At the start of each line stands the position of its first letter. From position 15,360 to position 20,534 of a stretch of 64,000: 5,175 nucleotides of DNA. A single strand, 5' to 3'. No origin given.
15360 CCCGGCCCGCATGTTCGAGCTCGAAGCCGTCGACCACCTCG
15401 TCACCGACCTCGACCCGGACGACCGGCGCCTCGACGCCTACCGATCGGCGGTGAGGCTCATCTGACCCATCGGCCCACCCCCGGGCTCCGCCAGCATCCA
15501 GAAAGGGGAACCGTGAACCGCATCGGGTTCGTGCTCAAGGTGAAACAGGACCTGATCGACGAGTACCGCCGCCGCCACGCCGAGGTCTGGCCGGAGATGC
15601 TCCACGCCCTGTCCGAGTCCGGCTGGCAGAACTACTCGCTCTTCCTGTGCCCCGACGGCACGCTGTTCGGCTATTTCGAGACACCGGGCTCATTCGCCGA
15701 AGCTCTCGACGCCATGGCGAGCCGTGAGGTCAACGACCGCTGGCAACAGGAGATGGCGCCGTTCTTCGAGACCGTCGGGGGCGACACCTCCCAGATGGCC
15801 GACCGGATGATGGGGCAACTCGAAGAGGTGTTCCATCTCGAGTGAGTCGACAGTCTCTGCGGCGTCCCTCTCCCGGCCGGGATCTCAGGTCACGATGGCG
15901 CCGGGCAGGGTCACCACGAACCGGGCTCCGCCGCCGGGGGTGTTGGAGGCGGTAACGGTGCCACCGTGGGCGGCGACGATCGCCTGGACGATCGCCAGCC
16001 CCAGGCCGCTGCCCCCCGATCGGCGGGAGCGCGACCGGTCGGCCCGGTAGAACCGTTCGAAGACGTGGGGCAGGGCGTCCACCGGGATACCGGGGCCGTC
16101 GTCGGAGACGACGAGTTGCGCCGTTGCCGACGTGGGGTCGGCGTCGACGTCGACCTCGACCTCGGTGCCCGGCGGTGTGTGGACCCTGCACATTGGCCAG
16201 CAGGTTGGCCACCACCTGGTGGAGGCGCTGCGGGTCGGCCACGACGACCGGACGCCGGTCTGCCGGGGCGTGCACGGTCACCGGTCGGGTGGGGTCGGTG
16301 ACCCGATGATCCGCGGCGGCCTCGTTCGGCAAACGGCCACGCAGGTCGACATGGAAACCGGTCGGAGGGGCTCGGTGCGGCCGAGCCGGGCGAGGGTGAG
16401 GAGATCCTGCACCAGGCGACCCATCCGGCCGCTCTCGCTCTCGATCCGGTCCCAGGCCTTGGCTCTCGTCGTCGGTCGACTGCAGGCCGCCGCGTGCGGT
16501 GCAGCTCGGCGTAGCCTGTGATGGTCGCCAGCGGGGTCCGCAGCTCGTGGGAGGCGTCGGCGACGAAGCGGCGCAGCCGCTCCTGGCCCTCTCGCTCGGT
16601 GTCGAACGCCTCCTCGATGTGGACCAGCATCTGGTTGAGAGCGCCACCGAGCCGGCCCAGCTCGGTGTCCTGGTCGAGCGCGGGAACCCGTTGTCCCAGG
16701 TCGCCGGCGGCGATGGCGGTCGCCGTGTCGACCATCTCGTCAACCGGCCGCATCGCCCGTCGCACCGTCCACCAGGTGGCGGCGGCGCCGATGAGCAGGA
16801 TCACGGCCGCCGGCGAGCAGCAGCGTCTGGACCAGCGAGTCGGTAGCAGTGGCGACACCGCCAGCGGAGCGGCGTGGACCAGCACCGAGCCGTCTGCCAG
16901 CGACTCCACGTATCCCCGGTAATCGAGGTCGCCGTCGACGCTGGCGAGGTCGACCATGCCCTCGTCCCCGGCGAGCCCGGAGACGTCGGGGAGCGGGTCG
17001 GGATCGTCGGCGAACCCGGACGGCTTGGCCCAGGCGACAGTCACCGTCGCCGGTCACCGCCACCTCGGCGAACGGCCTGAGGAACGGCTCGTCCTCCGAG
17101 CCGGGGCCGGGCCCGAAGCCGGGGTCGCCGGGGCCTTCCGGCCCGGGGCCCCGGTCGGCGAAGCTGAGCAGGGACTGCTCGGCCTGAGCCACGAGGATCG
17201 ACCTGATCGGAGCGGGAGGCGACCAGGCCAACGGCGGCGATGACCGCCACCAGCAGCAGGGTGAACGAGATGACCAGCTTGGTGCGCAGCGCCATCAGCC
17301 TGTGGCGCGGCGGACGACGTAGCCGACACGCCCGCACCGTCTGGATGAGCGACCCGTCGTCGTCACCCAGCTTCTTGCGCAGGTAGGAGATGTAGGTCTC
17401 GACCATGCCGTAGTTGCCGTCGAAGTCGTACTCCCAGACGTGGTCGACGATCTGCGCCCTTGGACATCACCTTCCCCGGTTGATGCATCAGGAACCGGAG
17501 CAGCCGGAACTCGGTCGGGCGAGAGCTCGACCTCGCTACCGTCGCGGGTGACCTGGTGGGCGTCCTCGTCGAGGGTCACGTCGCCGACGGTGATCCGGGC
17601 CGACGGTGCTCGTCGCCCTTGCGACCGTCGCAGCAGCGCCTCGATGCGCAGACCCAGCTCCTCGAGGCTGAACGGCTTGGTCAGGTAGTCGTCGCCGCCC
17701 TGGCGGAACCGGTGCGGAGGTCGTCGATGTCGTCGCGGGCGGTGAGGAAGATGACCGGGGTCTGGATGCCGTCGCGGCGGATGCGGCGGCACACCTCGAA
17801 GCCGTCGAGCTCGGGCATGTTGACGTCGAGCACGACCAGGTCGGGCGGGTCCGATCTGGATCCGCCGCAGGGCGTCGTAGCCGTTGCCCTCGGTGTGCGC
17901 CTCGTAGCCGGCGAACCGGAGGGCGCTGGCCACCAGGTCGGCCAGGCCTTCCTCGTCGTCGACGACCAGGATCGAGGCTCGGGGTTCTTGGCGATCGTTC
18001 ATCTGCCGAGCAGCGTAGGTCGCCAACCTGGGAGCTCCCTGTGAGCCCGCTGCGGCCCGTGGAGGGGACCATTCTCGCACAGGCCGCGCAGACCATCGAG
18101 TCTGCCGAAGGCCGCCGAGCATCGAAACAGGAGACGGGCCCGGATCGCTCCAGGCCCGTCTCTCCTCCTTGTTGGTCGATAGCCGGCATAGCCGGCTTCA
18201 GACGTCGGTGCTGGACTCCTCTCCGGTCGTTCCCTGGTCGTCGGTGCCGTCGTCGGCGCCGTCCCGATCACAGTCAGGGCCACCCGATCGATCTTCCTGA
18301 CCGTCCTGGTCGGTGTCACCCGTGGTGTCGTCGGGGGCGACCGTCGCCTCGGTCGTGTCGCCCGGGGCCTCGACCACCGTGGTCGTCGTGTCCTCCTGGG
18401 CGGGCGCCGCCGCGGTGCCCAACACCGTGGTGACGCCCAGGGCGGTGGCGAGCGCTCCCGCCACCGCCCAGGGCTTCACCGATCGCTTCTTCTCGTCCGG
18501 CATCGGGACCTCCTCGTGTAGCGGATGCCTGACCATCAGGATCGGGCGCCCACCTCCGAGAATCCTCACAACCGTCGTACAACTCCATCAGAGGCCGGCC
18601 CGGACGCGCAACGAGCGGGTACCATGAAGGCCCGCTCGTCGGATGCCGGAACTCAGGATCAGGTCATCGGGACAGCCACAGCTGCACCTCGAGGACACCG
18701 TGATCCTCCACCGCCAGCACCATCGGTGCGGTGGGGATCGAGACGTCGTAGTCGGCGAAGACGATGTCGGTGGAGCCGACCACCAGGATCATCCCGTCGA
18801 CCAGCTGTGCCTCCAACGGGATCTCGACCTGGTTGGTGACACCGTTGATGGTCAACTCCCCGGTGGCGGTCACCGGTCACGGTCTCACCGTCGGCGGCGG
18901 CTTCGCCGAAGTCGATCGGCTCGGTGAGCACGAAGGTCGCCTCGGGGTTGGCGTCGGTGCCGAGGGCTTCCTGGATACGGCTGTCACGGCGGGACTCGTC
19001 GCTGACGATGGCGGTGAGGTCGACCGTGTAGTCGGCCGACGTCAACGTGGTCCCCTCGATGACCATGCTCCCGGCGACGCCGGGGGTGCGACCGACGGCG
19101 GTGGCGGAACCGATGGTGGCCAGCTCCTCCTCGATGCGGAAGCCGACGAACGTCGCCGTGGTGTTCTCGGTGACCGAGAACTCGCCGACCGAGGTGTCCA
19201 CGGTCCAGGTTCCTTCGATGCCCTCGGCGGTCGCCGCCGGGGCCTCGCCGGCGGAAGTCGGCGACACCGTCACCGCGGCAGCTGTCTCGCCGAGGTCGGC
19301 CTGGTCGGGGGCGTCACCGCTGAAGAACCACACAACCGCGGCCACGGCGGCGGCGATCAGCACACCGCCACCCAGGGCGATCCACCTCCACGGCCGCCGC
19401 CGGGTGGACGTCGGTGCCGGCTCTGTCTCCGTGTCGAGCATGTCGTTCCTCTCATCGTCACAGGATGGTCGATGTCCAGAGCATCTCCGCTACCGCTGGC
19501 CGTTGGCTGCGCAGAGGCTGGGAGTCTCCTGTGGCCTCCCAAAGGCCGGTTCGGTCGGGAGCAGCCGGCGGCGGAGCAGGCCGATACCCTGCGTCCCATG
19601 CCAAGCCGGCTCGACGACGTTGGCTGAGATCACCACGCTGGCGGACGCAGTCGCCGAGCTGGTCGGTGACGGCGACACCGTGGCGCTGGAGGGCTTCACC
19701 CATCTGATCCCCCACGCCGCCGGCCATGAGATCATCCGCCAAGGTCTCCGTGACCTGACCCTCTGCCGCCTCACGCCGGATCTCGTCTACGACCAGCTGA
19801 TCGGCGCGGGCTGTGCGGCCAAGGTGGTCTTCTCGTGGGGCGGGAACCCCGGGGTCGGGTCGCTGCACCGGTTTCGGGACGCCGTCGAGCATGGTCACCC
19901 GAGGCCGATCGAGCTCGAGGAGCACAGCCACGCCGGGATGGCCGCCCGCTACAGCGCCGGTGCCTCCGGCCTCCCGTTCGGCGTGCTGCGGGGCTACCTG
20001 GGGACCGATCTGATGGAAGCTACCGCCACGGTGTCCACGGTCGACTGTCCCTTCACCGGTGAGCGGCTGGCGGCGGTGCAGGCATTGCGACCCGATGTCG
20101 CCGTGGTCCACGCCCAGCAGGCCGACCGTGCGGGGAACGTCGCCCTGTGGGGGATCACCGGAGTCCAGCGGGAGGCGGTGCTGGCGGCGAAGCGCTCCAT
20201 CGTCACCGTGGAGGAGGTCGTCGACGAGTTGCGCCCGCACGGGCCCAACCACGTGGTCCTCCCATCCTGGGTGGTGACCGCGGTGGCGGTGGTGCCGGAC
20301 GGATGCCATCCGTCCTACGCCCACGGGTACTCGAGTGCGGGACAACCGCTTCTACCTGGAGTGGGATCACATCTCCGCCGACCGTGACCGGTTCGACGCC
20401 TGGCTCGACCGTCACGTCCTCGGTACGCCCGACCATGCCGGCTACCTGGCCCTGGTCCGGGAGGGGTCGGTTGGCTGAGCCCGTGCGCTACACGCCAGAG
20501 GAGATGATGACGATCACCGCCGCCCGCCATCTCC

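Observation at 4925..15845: Complete actinobacterial L-rhamnose utilisation locus, almost entirely frame-broken, with rhaM alone intact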

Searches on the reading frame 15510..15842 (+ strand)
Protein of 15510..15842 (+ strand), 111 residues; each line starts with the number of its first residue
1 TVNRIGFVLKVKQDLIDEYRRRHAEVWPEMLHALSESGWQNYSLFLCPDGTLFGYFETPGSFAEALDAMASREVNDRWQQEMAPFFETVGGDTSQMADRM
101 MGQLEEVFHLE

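Call 17: find_encoding_contigs(protein=window:15510-15842:+, flank=10000, max_places=6)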
Protein window:15510-15842:+ (111 aa): no gene with exactly this product is on record in the collection.

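Call 66: search_protein_families(library=ncbifam, proteins=[window:15513-15842:+], max_evalue=1e-10)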
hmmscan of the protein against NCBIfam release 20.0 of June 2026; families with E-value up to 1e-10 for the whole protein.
seq(110 aa): 1 family
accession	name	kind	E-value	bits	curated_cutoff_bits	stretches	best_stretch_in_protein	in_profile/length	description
TIGR02625.1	YiiL_rotase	equivalog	5.2e-19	68.5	99.6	1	3-110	1-102/102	L-rhamnose mutarotase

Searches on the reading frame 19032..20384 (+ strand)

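Call 16: search_protein_families(library=pfam, proteins=[window:19032-20384:+], max_evalue=0.001)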
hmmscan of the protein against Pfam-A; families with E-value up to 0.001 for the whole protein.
window:19032-20384:+ (451 aa): 1 family
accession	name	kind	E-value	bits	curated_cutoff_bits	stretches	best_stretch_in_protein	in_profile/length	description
PF01144.29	CoA_trans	-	3.6e-21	76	23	1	201-419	2-215/217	Coenzyme A transferase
